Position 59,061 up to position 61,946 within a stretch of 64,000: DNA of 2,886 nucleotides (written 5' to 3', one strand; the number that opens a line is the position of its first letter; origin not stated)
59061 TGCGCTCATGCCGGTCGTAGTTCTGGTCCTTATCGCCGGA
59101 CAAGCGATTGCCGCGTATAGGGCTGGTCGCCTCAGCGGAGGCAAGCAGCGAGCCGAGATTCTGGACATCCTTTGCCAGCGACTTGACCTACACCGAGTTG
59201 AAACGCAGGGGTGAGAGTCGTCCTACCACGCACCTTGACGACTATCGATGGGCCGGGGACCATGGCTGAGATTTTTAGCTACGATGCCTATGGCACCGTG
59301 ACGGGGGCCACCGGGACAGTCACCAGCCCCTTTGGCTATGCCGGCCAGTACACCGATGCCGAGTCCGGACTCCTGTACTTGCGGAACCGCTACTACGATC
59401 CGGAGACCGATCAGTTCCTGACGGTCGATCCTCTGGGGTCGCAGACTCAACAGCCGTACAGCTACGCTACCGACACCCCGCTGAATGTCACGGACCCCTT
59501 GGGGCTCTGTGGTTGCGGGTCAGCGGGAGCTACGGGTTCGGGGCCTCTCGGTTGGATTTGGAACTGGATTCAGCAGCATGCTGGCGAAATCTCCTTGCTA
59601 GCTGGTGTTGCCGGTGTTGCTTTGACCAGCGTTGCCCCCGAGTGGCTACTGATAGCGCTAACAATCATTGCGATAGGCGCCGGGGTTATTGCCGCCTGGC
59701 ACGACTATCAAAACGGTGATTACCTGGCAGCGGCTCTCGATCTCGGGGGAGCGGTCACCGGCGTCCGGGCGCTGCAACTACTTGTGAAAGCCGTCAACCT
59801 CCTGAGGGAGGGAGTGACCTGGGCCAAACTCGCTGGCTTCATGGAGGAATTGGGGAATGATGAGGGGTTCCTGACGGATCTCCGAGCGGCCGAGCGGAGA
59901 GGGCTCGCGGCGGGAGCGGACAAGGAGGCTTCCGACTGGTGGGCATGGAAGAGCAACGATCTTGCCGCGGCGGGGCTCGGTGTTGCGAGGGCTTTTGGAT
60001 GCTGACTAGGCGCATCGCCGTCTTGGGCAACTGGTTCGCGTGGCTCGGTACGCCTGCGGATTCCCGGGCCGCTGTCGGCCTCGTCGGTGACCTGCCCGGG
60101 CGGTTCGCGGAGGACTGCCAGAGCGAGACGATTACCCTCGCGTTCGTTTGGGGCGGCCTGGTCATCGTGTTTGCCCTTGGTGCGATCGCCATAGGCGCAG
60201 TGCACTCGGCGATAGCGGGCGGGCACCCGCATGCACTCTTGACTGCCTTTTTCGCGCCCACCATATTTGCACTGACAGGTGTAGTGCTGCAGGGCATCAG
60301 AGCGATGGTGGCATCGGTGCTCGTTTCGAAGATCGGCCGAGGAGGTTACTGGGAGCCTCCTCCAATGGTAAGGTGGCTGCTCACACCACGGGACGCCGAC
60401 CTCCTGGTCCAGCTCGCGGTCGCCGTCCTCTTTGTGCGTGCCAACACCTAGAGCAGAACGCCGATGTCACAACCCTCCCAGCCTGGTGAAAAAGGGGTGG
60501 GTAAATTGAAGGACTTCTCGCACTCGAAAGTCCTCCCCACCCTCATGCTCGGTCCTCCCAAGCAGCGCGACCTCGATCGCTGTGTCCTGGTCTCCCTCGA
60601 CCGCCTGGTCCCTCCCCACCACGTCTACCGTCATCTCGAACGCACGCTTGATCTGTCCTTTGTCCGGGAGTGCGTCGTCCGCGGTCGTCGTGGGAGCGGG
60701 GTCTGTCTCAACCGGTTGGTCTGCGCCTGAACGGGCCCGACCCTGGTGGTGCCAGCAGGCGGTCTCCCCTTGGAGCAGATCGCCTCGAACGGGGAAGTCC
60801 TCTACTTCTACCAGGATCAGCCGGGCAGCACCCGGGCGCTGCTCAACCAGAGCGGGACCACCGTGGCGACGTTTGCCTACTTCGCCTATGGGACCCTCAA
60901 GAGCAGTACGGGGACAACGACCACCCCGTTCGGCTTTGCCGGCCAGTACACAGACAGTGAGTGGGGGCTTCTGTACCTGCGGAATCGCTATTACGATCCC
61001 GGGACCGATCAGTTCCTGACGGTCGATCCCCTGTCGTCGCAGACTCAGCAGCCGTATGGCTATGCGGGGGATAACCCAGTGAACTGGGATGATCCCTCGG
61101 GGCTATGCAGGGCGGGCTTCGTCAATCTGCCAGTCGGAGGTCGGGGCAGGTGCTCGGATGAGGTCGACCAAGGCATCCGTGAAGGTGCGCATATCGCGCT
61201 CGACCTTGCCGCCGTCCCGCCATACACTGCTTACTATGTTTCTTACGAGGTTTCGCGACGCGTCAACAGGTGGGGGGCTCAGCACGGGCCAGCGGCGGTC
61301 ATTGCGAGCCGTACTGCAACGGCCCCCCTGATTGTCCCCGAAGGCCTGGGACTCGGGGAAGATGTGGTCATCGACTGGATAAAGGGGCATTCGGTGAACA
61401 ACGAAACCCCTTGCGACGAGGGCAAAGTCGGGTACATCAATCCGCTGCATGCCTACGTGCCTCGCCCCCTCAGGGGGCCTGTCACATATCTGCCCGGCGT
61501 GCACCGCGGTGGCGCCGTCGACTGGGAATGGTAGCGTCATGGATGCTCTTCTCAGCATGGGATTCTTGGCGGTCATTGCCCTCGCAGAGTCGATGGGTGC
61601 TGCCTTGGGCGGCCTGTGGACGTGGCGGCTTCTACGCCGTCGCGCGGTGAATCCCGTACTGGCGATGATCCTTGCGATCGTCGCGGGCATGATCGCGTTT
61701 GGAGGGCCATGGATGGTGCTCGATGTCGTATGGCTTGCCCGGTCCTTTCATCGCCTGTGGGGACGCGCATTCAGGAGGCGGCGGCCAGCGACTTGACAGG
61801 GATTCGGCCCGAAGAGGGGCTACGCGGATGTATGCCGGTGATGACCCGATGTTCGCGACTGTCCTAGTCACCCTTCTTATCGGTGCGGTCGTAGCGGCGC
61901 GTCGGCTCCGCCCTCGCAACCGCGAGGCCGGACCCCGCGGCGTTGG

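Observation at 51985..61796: Sec-signal Rhs polymorphic-toxin gene followed by an array of three displaced toxin-tip/immunity cassettes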

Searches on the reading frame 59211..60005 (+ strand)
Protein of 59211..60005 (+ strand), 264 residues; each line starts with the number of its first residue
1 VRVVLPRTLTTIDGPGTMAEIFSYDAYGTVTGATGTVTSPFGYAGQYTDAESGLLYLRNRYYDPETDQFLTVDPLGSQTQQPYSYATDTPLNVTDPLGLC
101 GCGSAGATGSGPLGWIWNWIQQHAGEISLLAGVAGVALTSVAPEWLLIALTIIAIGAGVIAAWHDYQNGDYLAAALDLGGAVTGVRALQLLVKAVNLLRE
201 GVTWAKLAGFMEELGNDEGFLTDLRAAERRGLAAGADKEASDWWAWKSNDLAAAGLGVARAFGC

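Call 3: search_protein_families(library=pfam, proteins=[window:59211-60005:+], max_evalue=0.01)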
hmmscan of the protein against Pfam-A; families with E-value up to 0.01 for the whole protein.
window:59211-60005:+ (264 aa): 0 families

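Call 4: search_protein_families(library=ncbifam, proteins=[window:59211-60005:+], max_evalue=0.01)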
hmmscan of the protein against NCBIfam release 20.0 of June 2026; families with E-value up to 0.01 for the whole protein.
window:59211-60005:+ (264 aa): 2 families
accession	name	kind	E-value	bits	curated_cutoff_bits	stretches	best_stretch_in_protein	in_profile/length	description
TIGR03696.1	Rhs_assc_core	domain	7.4e-21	74.5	32.5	1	24-99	1-76/76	RHS repeat-associated core domain-containing protein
NF041261.1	RHS_core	equivalog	2.2e-09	35.7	2000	1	9-99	1169-1261/1261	RHS element core protein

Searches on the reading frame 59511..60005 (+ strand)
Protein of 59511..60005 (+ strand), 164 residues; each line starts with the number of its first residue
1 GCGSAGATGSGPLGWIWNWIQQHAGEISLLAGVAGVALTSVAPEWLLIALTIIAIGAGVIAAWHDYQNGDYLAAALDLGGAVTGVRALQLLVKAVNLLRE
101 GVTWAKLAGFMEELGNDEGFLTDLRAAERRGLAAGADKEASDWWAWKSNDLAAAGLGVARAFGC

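Call 12: search_protein_families(library=pfam, proteins=[window:59511-60005:+], max_evalue=10)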
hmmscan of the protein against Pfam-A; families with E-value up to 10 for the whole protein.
window:59511-60005:+ (164 aa): 2 families
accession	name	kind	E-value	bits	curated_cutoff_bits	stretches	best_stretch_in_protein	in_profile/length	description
PF12911.12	OppC_N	-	0.15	12.4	23.9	1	45-70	21-45/53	N-terminal TM domain of oligopeptide transport permease C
PF13630.11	SdpI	-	2.1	9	28.2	1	17-60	22-69/71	SdpI/YfhL protein family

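Call 18: find_homologous_proteins(query=window:59511-60005:+, max_evalue=0.001)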
Query window:59511-60005:+ (164 aa): 1 proteins with E <= 0.001 among 8000 candidates.
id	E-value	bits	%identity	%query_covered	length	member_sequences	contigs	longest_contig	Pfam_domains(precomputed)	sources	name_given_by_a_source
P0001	4.2e-98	345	100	100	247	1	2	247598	-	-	-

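Call 59: find_encoding_contigs(protein=P0001, flank=10000, max_places=6)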
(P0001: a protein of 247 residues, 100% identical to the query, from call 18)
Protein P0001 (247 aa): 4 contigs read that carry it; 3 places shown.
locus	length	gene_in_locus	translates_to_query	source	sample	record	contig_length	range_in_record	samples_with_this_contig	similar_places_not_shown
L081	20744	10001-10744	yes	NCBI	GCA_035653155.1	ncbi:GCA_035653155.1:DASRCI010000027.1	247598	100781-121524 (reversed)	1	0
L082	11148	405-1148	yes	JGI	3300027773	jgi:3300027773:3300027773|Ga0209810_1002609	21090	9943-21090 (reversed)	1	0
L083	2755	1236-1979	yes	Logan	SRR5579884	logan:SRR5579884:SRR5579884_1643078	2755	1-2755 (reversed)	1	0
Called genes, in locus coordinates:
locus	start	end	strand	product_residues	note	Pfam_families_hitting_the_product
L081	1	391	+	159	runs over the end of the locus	-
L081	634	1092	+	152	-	-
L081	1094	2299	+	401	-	PF00704:Glyco_hydro_18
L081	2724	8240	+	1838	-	PF20148:DUF6531, PF05593:RHS_repeat, PF05593:RHS_repeat, PF05593:RHS_repeat, PF25023:TEN_YD-shell, PF05593:RHS_repeat, PF05593:RHS_repeat, PF25023:TEN_YD-shell, +5 more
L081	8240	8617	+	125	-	-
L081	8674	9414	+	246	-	-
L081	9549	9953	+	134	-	-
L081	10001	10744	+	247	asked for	-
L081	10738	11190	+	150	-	-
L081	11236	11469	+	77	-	-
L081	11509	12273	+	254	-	PF25023:TEN_YD-shell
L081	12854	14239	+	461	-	PF00144:Beta-lactamase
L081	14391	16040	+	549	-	PF00884:Sulfatase (faint), PF01663:Phosphodiest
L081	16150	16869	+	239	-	-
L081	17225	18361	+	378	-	PF00923:TAL_FSA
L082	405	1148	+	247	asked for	-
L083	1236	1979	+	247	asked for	-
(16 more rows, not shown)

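Call 95: search_solved_structures(query=window:59511-60002:+, max_evalue=10)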
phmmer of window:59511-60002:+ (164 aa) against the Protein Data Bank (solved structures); distinct sequences matched with E-value up to 10: 7.
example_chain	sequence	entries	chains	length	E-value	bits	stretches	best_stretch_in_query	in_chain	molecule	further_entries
1efa_A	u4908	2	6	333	0.12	15.8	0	13-62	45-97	LAC REPRESSOR | Lactose Operon Repressor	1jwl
1jyf_A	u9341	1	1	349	0.14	15.6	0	13-62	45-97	Lactose Operon Repressor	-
3edc_A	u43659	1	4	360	0.14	15.6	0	13-64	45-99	Lactose operon repressor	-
1jye_A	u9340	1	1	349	0.15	15.5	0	13-62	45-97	Lactose Operon Repressor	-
1lbg_A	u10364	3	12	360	0.15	15.5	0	13-62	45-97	PROTEIN (LACTOSE OPERON REPRESSOR) | INTACT LACTOSE OPERON REPRESSOR WITH GRATUITOUS INDUCER IPTG | LAC REPRESSOR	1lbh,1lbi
4rzs_A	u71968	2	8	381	0.22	15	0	13-63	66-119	Lac repressor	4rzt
2dyj_A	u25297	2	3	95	2.1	11.7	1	82-136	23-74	Ribosome-binding factor A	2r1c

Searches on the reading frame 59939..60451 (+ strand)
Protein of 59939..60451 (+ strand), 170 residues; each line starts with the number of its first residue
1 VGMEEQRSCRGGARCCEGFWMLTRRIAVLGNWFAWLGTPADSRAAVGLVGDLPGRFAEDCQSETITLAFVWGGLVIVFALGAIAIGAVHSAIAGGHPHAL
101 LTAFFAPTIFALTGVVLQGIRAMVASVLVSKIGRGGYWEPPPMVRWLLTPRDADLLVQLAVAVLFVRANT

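Call 3: search_protein_families(library=pfam, proteins=[window:59939-60451:+], max_evalue=0.01)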
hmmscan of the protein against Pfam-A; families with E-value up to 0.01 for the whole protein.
window:59939-60451:+ (170 aa): 0 families

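Call 4: search_protein_families(library=ncbifam, proteins=[window:59939-60451:+], max_evalue=0.01)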
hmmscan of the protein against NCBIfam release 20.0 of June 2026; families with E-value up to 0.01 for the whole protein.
window:59939-60451:+ (170 aa): 0 families

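Call 12: search_protein_families(library=pfam, proteins=[window:59939-60451:+], max_evalue=10)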
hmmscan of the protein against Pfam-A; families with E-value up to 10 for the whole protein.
window:59939-60451:+ (170 aa): 1 family
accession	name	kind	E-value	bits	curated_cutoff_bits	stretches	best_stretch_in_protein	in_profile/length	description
PF19978.4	Inovirus_G7P_2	-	1.5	9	27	1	73-86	18-31/33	Tail virion protein G7P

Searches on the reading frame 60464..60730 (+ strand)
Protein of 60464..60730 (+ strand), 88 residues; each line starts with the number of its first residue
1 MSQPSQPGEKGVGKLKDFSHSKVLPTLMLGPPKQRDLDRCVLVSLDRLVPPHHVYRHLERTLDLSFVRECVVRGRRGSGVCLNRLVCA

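Call 3: search_protein_families(library=pfam, proteins=[window:60464-60730:+], max_evalue=0.01)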
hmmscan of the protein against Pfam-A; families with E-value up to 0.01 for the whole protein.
window:60464-60730:+ (88 aa): 0 families

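Call 4: search_protein_families(library=ncbifam, proteins=[window:60464-60730:+], max_evalue=0.01)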
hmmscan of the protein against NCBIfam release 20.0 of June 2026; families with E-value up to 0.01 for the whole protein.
window:60464-60730:+ (88 aa): 0 families

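Call 12: search_protein_families(library=pfam, proteins=[window:60464-60730:+], max_evalue=10)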
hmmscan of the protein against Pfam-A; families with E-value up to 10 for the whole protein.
window:60464-60730:+ (88 aa): 0 families

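Call 83: search_dna_similar(query=window:60464-60727:+, collection=plasmids, mode=protein, max_evalue=0.01, max_rows=10)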
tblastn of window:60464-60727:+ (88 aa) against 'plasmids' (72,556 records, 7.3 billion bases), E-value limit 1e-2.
No match.

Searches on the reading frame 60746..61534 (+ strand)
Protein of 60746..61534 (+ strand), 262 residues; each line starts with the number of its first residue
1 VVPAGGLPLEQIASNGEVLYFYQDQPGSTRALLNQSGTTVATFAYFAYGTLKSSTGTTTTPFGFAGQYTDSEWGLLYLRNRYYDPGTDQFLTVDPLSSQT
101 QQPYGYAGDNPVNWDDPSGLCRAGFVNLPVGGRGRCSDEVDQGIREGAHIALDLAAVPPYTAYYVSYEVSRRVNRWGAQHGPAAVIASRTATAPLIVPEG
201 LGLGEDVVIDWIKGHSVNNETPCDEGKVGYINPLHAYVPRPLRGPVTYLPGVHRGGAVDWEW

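Call 3: search_protein_families(library=pfam, proteins=[window:60746-61534:+], max_evalue=0.01)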
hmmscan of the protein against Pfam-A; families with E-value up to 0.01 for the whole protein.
window:60746-61534:+ (262 aa): 0 families

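Call 4: search_protein_families(library=ncbifam, proteins=[window:60746-61534:+], max_evalue=0.01)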
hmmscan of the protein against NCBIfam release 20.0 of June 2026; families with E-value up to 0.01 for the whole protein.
window:60746-61534:+ (262 aa): 2 families
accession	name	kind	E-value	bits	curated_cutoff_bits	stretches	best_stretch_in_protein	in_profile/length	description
TIGR03696.1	Rhs_assc_core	domain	1.5e-20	73.5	32.5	1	45-120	1-76/76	RHS repeat-associated core domain-containing protein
NF041261.1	RHS_core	equivalog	1e-07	30.2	2000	1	18-120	1157-1261/1261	RHS element core protein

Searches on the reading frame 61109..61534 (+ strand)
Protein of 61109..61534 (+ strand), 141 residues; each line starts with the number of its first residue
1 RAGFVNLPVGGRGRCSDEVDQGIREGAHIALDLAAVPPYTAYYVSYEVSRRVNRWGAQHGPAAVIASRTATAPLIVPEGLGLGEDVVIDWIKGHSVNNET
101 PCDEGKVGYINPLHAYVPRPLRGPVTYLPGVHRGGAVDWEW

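Call 12: search_protein_families(library=pfam, proteins=[window:61109-61534:+], max_evalue=10)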
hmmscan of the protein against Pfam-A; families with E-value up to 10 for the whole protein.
window:61109-61534:+ (141 aa): 0 families

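Call 58: find_homologous_proteins(query=window:61109-61531:+, max_evalue=0.001)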
Query window:61109-61531:+: 22 candidates shared short words with the query, none scored E <= 0.001.

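Call 66: find_related_loci(query=A7, collection=metagenome_contigs, flank=3000)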
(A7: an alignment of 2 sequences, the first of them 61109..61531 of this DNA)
Query A7 (141 aa) in metagenome_contigs; peptide patterns used: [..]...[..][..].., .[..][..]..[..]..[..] (x = any residue, [..] = any of these).
258 stretches matched a pattern; 7 encode a relative of the query (tblastn E <= 1e-3); 7 distinct loci.
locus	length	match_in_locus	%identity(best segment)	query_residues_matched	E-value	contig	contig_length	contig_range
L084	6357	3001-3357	56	23-141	1e-46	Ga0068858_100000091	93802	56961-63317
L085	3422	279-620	57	28-141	5e-43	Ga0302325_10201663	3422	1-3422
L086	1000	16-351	54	30-141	2e-43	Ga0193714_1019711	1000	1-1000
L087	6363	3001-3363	50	21-141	1e-39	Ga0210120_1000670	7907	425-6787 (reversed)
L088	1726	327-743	44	4-141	2e-36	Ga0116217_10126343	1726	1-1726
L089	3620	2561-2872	47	42-141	1e-26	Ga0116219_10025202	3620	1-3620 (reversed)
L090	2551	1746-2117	38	19-141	2e-21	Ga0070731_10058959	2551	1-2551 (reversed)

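Call 71: search_solved_structures(query=A8, max_evalue=10, show_alignments=2)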
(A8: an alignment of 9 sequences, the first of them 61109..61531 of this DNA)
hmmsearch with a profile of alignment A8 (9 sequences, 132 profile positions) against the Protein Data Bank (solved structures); distinct sequences matched with E-value up to 10: 6.
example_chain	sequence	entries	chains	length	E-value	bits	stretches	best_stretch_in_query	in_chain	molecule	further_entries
8cws_A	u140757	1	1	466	0.018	17.8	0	38-78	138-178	F4132-2 Chain A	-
8cwy_A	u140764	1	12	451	0.021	17.6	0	38-79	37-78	T32-15-1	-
1pa4_A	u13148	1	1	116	0.65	12.8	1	7-80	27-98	Probable ribosome-binding factor A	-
5cwb_A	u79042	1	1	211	0.68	12.8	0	38-79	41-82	Designed helical repeat protein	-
8wt6_A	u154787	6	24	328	1.4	11.7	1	74-109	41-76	IS621 transposase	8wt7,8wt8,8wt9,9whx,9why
3h5q_A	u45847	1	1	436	3.9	10.3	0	38-85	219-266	Pyrimidine-nucleoside phosphorylase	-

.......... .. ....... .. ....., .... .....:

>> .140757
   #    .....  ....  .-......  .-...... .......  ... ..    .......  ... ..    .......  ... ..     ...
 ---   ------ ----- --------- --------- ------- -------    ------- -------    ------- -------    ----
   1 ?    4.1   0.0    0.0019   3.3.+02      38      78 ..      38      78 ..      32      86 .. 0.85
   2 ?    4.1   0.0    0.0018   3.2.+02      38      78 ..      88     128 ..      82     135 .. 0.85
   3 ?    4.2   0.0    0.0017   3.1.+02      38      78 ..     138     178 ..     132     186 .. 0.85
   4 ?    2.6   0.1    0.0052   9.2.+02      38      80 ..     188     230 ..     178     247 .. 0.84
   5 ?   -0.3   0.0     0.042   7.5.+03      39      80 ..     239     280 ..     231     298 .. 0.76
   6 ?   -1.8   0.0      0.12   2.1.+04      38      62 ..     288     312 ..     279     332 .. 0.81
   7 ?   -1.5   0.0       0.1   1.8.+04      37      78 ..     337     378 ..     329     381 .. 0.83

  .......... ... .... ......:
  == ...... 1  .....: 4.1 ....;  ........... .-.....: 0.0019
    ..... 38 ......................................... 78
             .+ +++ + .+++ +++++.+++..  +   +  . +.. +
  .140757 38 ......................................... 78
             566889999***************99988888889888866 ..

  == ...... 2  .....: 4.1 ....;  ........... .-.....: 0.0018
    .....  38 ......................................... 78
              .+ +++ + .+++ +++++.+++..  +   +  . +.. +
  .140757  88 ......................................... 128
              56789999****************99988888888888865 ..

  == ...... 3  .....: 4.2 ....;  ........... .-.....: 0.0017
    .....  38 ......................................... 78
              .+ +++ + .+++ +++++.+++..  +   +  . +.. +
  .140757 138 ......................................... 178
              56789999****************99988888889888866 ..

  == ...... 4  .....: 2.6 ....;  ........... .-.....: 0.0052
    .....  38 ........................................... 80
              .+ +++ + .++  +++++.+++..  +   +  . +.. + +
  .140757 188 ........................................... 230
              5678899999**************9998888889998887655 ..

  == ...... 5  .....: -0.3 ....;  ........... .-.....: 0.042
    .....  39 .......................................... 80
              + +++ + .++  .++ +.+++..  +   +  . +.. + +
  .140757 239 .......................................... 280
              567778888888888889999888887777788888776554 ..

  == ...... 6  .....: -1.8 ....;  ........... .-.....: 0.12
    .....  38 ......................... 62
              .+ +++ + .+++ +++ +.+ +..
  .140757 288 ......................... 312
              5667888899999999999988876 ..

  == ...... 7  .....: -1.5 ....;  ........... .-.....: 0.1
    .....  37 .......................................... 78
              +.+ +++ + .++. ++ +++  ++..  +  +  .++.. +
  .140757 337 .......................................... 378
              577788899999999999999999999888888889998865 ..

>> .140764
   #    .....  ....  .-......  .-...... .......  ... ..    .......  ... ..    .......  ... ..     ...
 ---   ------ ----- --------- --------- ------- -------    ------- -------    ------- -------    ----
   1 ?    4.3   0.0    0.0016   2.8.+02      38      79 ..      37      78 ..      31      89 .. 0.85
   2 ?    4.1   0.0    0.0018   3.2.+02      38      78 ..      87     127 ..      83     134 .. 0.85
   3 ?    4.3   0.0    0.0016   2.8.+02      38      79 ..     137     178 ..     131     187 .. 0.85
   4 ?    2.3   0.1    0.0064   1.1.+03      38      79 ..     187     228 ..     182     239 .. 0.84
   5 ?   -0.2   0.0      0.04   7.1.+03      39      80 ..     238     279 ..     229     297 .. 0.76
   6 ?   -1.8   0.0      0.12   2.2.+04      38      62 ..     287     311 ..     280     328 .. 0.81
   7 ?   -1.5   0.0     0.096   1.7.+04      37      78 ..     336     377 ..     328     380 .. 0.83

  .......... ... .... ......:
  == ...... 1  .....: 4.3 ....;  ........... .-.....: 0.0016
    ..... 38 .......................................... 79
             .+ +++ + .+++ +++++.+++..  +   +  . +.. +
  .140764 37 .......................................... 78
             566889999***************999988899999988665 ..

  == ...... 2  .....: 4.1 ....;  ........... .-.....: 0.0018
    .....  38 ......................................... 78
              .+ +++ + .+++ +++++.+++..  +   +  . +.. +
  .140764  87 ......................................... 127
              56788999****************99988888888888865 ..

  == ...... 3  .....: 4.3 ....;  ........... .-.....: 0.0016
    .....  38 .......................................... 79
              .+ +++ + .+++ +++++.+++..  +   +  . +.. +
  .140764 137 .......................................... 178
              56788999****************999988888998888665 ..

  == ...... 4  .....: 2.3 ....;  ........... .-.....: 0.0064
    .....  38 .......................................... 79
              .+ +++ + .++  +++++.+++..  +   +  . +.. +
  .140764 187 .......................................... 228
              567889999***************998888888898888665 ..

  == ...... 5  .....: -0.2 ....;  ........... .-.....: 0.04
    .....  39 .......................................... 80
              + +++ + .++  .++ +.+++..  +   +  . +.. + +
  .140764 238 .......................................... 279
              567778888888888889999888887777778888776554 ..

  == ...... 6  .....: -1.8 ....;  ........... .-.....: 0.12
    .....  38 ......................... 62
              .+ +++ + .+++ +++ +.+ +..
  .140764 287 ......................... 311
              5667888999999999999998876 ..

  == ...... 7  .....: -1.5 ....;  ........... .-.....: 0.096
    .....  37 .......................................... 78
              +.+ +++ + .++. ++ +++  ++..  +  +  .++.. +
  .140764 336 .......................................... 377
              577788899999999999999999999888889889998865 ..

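Call 72: search_protein_families(library=pfam, alignment_id=A8, max_evalue=10)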
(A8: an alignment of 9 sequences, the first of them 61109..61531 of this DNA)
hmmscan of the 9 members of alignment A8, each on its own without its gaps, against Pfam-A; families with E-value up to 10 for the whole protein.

A. member 1, window:61109-61531:+ (141 aa): 0 families

B. families by the number of members that match (of 9 scanned): 3 families
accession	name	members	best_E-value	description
PF14261.11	DUF4351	1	0.044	Domain of unknown function (DUF4351)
PF23873.1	DUF7228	1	0.26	Family of unknown function (DUF7228)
PF02937.20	COX6C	1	0.26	Cytochrome c oxidase subunit VIc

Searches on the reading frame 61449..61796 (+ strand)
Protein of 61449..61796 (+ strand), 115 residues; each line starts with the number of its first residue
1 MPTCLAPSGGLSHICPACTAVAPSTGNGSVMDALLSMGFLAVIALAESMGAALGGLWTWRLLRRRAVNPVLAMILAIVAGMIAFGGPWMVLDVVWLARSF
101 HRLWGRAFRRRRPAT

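Call 3: search_protein_families(library=pfam, proteins=[window:61449-61796:+], max_evalue=0.01)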
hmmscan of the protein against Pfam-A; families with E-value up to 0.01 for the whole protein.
window:61449-61796:+ (115 aa): 0 families

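Call 4: search_protein_families(library=ncbifam, proteins=[window:61449-61796:+], max_evalue=0.01)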
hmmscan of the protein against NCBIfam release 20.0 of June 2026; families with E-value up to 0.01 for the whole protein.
window:61449-61796:+ (115 aa): 0 families

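Call 12: search_protein_families(library=pfam, proteins=[window:61449-61796:+], max_evalue=10)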
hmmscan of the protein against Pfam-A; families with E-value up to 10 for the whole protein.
window:61449-61796:+ (115 aa): 1 family
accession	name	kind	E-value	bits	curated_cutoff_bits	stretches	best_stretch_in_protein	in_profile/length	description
PF10785.14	NADH-u_ox-rdase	-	0.55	11.3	25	1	49-105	33-84/87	NADH-ubiquinone oxidoreductase complex I, 21 kDa subunit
